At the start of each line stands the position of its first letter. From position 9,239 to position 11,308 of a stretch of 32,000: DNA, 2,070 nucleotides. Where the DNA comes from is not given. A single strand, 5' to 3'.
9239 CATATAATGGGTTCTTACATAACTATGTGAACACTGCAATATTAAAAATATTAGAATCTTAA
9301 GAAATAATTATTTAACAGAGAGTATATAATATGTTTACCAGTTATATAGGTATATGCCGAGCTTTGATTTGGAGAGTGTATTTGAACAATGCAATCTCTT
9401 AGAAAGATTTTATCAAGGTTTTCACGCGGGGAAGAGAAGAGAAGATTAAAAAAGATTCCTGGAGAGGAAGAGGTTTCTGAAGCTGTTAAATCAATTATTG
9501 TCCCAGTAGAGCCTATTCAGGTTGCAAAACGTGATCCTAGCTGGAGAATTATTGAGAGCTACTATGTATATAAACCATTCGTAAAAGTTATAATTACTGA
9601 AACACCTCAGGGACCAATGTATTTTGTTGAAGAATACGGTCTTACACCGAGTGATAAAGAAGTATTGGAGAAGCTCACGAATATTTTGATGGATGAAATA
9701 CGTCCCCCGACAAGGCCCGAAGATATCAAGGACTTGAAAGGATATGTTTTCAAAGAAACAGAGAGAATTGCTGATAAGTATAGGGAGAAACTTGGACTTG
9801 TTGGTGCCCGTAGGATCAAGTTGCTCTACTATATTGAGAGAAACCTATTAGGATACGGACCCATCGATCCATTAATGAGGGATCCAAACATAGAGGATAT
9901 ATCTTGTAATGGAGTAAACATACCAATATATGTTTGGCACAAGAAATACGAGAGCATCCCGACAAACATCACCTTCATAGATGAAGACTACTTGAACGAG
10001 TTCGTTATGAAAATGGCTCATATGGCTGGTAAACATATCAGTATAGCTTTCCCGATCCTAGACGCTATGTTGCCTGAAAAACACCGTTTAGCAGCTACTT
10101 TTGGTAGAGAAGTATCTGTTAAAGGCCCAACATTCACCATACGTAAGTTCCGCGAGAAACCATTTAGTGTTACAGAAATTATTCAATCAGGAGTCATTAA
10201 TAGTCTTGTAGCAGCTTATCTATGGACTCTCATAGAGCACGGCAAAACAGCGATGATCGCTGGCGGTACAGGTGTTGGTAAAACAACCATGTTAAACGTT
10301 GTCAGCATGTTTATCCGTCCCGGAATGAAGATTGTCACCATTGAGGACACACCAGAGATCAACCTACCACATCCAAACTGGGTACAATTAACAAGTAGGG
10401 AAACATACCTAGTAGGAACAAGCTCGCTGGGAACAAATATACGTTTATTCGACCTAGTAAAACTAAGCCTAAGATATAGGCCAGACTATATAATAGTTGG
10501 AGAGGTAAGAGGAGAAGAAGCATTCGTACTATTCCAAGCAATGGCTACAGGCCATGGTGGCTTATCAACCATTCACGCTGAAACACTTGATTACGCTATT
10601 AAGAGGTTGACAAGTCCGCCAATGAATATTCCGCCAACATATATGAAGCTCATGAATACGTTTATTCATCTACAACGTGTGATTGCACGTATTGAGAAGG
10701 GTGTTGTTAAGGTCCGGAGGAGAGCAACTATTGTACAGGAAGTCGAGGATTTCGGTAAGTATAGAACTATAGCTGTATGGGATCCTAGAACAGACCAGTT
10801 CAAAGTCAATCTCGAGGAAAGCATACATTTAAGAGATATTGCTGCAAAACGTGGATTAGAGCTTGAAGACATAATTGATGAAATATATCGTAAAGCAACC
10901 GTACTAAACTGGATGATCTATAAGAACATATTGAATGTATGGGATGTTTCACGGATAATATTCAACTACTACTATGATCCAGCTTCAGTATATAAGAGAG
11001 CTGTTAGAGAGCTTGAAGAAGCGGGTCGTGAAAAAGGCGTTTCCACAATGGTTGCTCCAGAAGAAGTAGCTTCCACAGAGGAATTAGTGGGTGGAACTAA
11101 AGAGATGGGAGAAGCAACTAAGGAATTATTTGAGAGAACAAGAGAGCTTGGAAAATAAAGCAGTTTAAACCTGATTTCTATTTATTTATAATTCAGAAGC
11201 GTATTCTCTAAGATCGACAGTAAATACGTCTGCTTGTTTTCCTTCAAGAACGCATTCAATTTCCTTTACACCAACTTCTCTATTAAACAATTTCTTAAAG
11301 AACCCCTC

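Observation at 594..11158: Atypical type IV pilus-like locus: divergent ATPase plus a seven-gene platform/pilin/glycosyltransferase operon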

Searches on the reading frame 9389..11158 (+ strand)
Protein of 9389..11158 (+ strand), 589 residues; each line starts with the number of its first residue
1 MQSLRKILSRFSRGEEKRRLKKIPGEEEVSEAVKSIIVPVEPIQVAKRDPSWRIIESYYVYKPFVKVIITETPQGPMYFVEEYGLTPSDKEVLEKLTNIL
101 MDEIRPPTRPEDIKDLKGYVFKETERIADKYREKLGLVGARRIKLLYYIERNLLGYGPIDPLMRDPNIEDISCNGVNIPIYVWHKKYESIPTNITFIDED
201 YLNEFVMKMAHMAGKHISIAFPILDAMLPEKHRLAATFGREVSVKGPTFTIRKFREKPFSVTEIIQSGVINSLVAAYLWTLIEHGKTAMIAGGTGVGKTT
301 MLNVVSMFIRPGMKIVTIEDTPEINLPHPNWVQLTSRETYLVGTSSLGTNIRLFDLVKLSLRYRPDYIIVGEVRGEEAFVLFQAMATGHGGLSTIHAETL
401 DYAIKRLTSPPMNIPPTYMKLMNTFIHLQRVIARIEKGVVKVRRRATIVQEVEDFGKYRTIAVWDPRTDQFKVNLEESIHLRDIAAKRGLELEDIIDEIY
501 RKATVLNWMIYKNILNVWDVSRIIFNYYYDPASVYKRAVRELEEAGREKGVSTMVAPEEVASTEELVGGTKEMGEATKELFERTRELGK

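Call 3: search_protein_families(library=pfam, proteins=[window:9389-11158:+], max_evalue=1)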
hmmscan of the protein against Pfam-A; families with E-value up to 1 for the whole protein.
window:9389-11158:+ (589 aa): 8 families
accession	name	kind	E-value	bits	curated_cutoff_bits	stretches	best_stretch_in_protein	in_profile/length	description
PF00437.27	T2SSE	-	4.7e-34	118.1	24.9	1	180-417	25-263/370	Type II/IV secretion system protein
PF00005.33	ABC_tran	-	0.0011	20.1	25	1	282-321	8-47/137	ABC transporter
PF21220.3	RecQ-1-like_HTH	-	0.026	15.1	27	1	478-500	14-36/51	RecQ-1-like, helix-turn-helix domain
PF12775.13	AAA_7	-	0.038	14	25.8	1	275-304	23-52/181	P-loop containing dynein motor region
PF03193.22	RsgA_GTPase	-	0.068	13.4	30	1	281-305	103-126/174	RsgA GTPase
PF20720.3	nSTAND3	-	0.14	12.3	27.2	1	282-323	14-56/155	Novel STAND NTPase 3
PF13555.12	AAA_29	-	0.3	11.3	27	1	282-310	20-47/61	P-loop containing region of AAA domain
PF13245.12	AAA_19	-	0.31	11.7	25.1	1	285-307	11-33/134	AAA domain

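Call 4: search_protein_families(library=ncbifam, proteins=[window:9389-11158:+], max_evalue=1)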
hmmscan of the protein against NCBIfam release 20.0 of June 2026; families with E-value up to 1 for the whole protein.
window:9389-11158:+ (589 aa): 45 families (the best 25 are shown)
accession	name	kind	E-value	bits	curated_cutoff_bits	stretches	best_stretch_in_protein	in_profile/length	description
NF058587.1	archaellum_moto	equivalog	8e-111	371.3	550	1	84-528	60-518/527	archaellum flagellar ATPase motor FlaI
NF053672.1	bindosome_BasE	exception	1.7e-71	241.6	1000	1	53-529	39-509/512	bindosome assembly system ATPase subunit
TIGR03819.1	heli_sec_ATPase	hypoth_equivalog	4.5e-52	177.3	373.15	1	132-407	26-297/340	TadA family conjugal transfer-associated ATPase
TIGR02782.1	TrbB_P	equivalog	1.2e-38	133.2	304.55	1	163-458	18-301/303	P-type conjugative transfer ATPase TrbB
TIGR02788.1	VirB11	equivalog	5.7e-38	130.7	249.95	2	276-408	135-263/308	P-type DNA transfer ATPase VirB11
NF010469.0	PRK13894.1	subfamily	3.3e-31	108.8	508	1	163-438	31-298/320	conjugal transfer ATPase TrbB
NF010475.0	PRK13900.1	equivalog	2.4e-30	105.7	389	2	274-408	149-280/333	type IV secretion system ATPase VirB11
NF010407.0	PRK13833.1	subfamily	7.1e-25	88.1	499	1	208-417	68-269/323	conjugal transfer protein TrbB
NF010425.0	PRK13851.1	equivalog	4.5e-18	65.2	461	1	274-408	151-281/344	type IV secretion system protein VirB11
NF041000.1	ATPase_ComGA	equivalog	9.2e-17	60.9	300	1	288-432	131-265/267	competence type IV pilus ATPase ComGA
TIGR02538.1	type_IV_pilB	equivalog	3.8e-12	45.6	675.65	1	288-435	319-455/564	type IV-A pilus assembly ATPase PilB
TIGR02525.1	plasmid_TraJ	equivalog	1.4e-11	44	368.3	1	282-408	146-270/372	plasmid transfer ATPase TraJ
TIGR02533.1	type_II_gspE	equivalog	1.9e-11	43.3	630.25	1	282-439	239-386/486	type II secretion system ATPase GspE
TIGR01420.1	pilT_fam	subfamily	3.3e-10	39.7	319.1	1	288-408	125-240/343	PilT/PilU family type 4a pilus ATPase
NF053534.1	T4PilAsmATPsTfpB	equivalog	6.2e-09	34.8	850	1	288-409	339-451/584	type IV pilus assembly ATPase TfpB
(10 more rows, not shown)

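Call 5: find_homologous_proteins(query=window:9389-11158:+, max_evalue=1e-20)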
Query window:9389-11158:+ (589 aa): 7898 proteins with E <= 1e-20 among 8000 candidates; the best 120 are listed.
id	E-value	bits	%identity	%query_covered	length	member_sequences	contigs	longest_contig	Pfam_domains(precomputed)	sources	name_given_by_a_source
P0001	0.0e+0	1321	100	100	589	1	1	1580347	PF00437.27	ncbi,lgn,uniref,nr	ncbi:type II/IV secretion system ATPase subunit [Staphylothermus hellenicus]|uniref:Type II secretio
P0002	0.0e+0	1112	83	100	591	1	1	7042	PF00437.27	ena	-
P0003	0.0e+0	1111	82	100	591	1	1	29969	PF00437.27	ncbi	-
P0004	0.0e+0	1108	85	96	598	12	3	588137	PF00437.27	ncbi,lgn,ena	-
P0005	0.0e+0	1047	80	96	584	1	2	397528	PF00437.27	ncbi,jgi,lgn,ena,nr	ncbi:MAG: protein kinase [Desulfurococcales archaeon ex4484_58]|nr:MAG: protein kinase [Desulfurococ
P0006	0.0e+0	1047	78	100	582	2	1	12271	PF00437.27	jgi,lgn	-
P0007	1.7e-297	1006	76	97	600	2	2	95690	PF00437.27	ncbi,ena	-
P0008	3.7e-297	1005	74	100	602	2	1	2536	PF00437.27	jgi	-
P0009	2.0e-295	999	74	100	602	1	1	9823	PF00437.27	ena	-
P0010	4.5e-295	998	74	100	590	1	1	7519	PF00437.27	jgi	-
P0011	2.3e-294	996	75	95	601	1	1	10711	PF00437.27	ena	-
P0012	2.9e-294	995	75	95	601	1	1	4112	PF00437.27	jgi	-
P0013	6.3e-294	994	75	95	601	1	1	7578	PF00437.27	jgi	-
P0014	6.4e-294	994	75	95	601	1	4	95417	PF00437.27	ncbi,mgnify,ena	mgnify:CR=1 FL=1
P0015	2.8e-292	989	74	97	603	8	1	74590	PF00437.27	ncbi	-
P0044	9.8e-271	918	73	88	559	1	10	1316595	PF00437.27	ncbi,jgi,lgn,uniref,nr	ncbi:type II/IV secretion system ATPase subunit [Thermosphaera aggregans]|jgi:flagellar protein FlaI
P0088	6.1e-188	644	58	84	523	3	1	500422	PF23989.1,PF00437.27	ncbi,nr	ncbi:MAG: type II/IV secretion system ATPase subunit [Candidatus Methanomethylicia archaeon]|nr:type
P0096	5.2e-169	582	55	86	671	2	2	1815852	PF00437.27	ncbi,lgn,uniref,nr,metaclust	ncbi:type II/IV secretion system ATPase subunit [Thermofilum pendens]|uniref:Type II secretion syste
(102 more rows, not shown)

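Call 18: find_related_loci(query=window:9389-11158:+, collection=genome_contigs, flank=10000)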
Query window:9389-11158:+ (589 aa) in genome_contigs; peptide patterns used: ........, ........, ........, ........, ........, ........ (x = any residue, [..] = any of these).
57 stretches matched a pattern; 43 encode a relative of the query (tblastn E <= 1e-3); 39 distinct loci.
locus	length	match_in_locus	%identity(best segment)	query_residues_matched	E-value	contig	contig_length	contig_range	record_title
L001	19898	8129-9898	81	1-588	0e+0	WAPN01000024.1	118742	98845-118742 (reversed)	MAG: Desulfurococcales archaeon isolate S144_56_esom k151_374316, whole genome shotgun sequence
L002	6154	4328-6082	77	1-589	0e+0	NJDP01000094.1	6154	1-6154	MAG: Desulfurococcales archaeon ex4484_58 ex4484_58_scaffold_14193_length_6154__count_834, whole genome shotgun sequence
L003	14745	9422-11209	73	1-587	0e+0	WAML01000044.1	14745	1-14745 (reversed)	MAG: Desulfurococcales archaeon isolate S139_91_esom k151_189092, whole genome shotgun sequence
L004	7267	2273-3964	75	19-589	0e+0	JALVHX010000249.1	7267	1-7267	MAG: Desulfurococcales archaeon isolate A1_metabat1_scaf2bin.012 A1_NODE_7891_length_7267_cov_3.203501, whole genome sho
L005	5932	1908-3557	74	37-589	0e+0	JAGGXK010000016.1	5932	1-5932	MAG: Desulfurococcales archaeon isolate AUK150 PB_MBMC_104_c_000000000217, whole genome shotgun sequence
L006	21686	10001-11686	85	25-588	0e+0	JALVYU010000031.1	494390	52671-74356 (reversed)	MAG: Desulfurococcales archaeon isolate T10_maxbin2_scaf2bin.134 T10_NODE_2_length_494390_cov_35.050066, whole genome sh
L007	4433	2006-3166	85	1-387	0e+0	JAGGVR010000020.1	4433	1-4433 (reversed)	MAG: Staphylothermus sp. isolate AUK105 PB_MBMC_059_c_000000000113, whole genome shotgun sequence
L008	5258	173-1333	84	1-387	0e+0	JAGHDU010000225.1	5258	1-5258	MAG: Staphylothermus sp. isolate AUK316 PB_MBMC_270_c_000000000044, whole genome shotgun sequence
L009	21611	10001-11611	60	2-546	0e+0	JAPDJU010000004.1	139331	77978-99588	MAG: Thermoproteota archaeon isolate S9B1_HD70 c_000000000044, whole genome shotgun sequence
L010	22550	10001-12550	81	1-393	6e-163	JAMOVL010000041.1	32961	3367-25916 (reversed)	MAG: Desulfurococcales archaeon isolate PIR-30_metabat2_scaf2bin.025 PIR-30_scaffold_412_c1, whole genome shotgun sequen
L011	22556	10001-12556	70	1-387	5e-160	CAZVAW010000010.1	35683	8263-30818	MAG TPA_asm: uncultured Desulfurococcaceae archaeon isolate SRP141559_co1_79 genome assembly, contig: NODE_413_length_35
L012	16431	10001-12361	79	1-387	2e-160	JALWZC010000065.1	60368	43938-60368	MAG: Desulfurococcales archaeon isolate T2_metabat1_scaf2bin.072 T2_NODE_264_length_60368_cov_1.808054, whole genome sho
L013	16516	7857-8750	79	1-299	5e-158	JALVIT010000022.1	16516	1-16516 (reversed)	MAG: Desulfurococcales archaeon isolate A1_metabat1_scaf2bin.151 A1_NODE_1268_length_16516_cov_2.873879, whole genome sh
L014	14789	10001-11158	64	6-387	2e-156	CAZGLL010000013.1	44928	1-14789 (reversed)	MAG TPA_asm: uncultured Desulfurococcales archaeon isolate binchicken_co184_340 genome assembly, contig: NODE_1017_lengt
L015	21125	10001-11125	64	2-387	1e-156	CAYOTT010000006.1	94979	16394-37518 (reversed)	MAG TPA_asm: uncultured Desulfurococcales archaeon isolate binchicken_co6_547 genome assembly, contig: NODE_64_length_94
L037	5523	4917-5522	80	1-202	3e-104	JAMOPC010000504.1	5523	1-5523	MAG: Desulfurococcales archaeon isolate 4559-240_metabat1_scaf2bin.015 4559-240_scaffold_8673_c1, whole genome shotgun s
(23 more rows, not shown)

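Call 26: find_encoding_contigs(protein=P0096, flank=10000, max_places=1)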
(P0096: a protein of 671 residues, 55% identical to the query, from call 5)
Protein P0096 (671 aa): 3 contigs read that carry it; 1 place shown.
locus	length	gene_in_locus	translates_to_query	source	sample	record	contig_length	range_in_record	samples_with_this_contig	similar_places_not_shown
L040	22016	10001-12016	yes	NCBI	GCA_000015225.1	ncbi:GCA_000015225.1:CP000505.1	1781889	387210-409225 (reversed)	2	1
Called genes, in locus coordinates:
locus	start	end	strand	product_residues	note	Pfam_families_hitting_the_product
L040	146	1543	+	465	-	-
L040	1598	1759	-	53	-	PF01599:Ribosomal_S27, PF12760:Zn_ribbon_IS1595 (weak)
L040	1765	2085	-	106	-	PF01282:Ribosomal_S24e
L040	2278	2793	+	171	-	PF00011:HSP20, PF17886:ArsA_HSP20 (faint)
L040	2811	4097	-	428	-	PF00753:Lactamase_B, PF16661:Lactamase_B_6 (weak), PF12706:Lactamase_B_2 (weak), PF10996:Beta-Casp, PF07521:RMMBL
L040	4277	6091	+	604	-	PF00482:T2SSF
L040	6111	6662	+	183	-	PF00004:AAA (weak), PF13238:AAA_18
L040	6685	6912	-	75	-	-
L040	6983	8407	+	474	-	-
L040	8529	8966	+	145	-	PF02675:AdoMet_dc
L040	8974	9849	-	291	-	-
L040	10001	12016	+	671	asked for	PF00437:T2SSE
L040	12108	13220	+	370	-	-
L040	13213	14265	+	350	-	PF05167:DUF711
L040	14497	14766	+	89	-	-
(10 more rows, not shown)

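Call 27: find_encoding_contigs(protein=P0044, flank=10000, max_places=1)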
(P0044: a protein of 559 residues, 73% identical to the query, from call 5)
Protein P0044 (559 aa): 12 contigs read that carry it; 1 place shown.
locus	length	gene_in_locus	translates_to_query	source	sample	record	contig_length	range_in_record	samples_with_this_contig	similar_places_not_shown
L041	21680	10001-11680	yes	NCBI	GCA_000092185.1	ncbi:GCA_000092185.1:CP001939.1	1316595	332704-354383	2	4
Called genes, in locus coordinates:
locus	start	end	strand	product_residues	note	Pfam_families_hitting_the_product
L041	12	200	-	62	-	-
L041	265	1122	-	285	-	PF22629:ACT_AHAS_ss (weak)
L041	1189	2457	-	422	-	-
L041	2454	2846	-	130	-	-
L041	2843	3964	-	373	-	-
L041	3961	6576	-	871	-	PF10102:DUF2341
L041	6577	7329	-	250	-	-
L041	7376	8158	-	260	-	-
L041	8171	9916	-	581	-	PF00482:T2SSF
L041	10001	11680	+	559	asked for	PF00437:T2SSE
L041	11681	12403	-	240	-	-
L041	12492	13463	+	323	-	PF02272:DHHA1 (weak)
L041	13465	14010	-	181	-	-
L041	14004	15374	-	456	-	PF00070:Pyr_redox (faint), PF00890:FAD_binding_2 (weak), PF01134:GIDA (weak), PF01946:Thi4, PF05834:Lycopene_cycl (weak), PF07992:Pyr_redox_2 (weak), PF12831:FAD_oxidored, PF22578:GGR_cat, +3 more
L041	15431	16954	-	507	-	PF02885:Glycos_trans_3N, PF00591:Glycos_transf_3, PF07831:PYNP_C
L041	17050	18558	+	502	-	PF01979:Amidohydro_1 (faint), PF07969:Amidohydro_3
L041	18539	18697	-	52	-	-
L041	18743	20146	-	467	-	PF02878:PGM_PMM_I, PF02879:PGM_PMM_II, PF00408:PGM_PMM_IV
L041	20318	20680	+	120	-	PF02675:AdoMet_dc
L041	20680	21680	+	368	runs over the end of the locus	PF05834:Lycopene_cycl (weak)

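Call 28: find_encoding_contigs(protein=P0088, flank=10000, max_places=1)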
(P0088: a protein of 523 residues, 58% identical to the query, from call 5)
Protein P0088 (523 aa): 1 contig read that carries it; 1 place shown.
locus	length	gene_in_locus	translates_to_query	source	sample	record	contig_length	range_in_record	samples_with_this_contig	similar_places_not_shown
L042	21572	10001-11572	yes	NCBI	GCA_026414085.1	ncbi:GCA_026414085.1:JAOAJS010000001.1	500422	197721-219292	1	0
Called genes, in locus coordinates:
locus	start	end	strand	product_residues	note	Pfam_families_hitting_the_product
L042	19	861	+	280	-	PF10418:DHODB_Fe-S_bind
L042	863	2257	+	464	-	PF14691:Fer4_20, PF00070:Pyr_redox (faint), PF01262:AlaDh_PNT_C (faint), PF07992:Pyr_redox_2, PF12831:FAD_oxidored (faint), PF13450:NAD_binding_8 (weak), PF13738:Pyr_redox_3 (faint)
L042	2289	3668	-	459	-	PF00390:malic, PF03949:Malic_M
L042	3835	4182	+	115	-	PF00085:Thioredoxin, PF13098:Thioredoxin_2, PF13905:Thioredoxin_8 (faint)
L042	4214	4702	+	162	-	PF04008:Adenosine_kin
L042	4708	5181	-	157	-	PF11969:DcpS_C (weak), PF01230:HIT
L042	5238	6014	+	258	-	PF01966:HD (weak)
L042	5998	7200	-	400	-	PF00291:PALP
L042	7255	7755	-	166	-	-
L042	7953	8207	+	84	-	-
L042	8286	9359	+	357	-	PF13412:HTH_24, PF13404:HTH_AsnC-type (weak), PF13412:HTH_24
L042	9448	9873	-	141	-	-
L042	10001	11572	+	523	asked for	PF00437:T2SSE, PF23989:PilB3_C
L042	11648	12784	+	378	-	-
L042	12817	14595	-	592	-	PF00482:T2SSF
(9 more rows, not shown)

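Call 34: search_solved_structures(query=window:9389-11158:+, max_evalue=1e-10)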
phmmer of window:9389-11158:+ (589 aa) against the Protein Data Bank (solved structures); distinct sequences matched with E-value up to 1e-10: 9.
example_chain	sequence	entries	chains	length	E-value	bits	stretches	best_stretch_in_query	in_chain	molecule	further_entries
2oap_1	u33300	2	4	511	6.5e-98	332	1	51-533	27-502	Type II secretion system protein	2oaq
4ii7_A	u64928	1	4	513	3.9e-74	253.5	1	104-523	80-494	FlaI ATPase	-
4ihq_A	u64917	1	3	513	2.4e-73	250.9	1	104-523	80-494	FlaI ATPase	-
8rkd_E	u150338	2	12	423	8.1e-44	153.4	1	140-409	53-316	Pilus assembly ATPase CpaF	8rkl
8rjf_A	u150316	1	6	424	8.1e-44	153.4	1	140-409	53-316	Pilus assembly ATPase CpaF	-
9e24_A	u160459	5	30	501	1.3e-43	152.8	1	140-409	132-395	CpaF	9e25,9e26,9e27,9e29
6bge_A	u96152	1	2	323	2.9e-16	62.5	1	282-409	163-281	VirB11-like protein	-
1g6o_A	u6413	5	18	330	3e-16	62.4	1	282-409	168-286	CAG-ALPHA | virB11 homolog | Cag-alfa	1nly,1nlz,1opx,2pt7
2gza_A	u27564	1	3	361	3.4e-15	59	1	158-408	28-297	Type IV secretion system protein VirB11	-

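Call 76: search_protein_families(library=pfam, proteins=[L006:6068-7924:-, L010:6090-7997:-, L013:4531-5922:-, L037:1506-2969:-, L041:3961-6576:-, L012:3750-6209:-, L001:702-2054:-, L041:1189-2457:-], max_evalue=0.01)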
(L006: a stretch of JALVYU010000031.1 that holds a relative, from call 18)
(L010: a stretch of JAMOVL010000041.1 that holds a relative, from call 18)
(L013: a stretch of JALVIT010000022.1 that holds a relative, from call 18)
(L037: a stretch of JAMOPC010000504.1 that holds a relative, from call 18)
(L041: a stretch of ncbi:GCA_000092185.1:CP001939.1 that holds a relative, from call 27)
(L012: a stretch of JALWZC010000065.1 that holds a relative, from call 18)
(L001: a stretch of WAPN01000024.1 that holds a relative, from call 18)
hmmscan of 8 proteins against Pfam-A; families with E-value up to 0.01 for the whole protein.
L006:6068-7924:- (618 aa): 2 families
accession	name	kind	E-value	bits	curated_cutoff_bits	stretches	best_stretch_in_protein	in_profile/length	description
PF10102.14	DUF2341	-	4.1e-16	59.6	23.4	1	141-221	3-82/84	Domain of unknown function (DUF2341)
PF18483.9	Lectin_L-type_dom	-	1.1e-07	32.3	78.3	1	279-432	59-210/215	Legume lectin beta-barrel domain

L010:6090-7997:- (635 aa): 2 families
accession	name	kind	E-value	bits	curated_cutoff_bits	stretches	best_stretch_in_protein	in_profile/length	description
PF10102.14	DUF2341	-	2.3e-17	63.7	23.4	1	140-220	3-82/84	Domain of unknown function (DUF2341)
PF18483.9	Lectin_L-type_dom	-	3.3e-05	24.3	78.3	1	275-441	57-206/215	Legume lectin beta-barrel domain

L013:4531-5922:- (463 aa): 0 families

L037:1506-2969:- (487 aa): 0 families

L041:3961-6576:- (871 aa): 1 family
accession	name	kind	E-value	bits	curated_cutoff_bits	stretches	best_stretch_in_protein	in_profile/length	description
PF10102.14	DUF2341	-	2.3e-16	60.5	23.4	1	212-280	3-73/84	Domain of unknown function (DUF2341)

L012:3750-6209:- (819 aa): 1 family
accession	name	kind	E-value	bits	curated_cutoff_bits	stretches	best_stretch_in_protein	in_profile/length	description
PF10102.14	DUF2341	-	2.3e-17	63.7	23.4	1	142-226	3-82/84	Domain of unknown function (DUF2341)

L001:702-2054:- (450 aa): 0 families

L041:1189-2457:- (422 aa): 0 families

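Call 85: find_encoding_contigs(protein=P0001, flank=10000, max_places=1)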
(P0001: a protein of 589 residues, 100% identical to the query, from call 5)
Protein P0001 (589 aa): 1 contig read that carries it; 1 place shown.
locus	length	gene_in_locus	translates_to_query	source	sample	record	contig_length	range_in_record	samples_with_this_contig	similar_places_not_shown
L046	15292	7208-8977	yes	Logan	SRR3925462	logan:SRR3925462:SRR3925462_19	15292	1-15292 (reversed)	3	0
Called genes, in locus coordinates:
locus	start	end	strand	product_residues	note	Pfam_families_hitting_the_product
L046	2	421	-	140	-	?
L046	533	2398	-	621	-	-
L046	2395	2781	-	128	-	-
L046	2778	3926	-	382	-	-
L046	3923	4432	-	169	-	-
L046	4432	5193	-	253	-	-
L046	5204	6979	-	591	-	PF00482:T2SSF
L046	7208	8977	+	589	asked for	PF00437:T2SSE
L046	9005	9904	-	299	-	PF22629:ACT_AHAS_ss, PF02830:V4R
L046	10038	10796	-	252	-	-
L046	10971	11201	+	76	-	-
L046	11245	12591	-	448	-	-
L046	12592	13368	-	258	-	PF06745:ATPase, PF13401:AAA_22 (weak)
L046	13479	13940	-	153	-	-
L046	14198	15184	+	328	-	PF01368:DHH, PF02272:DHHA1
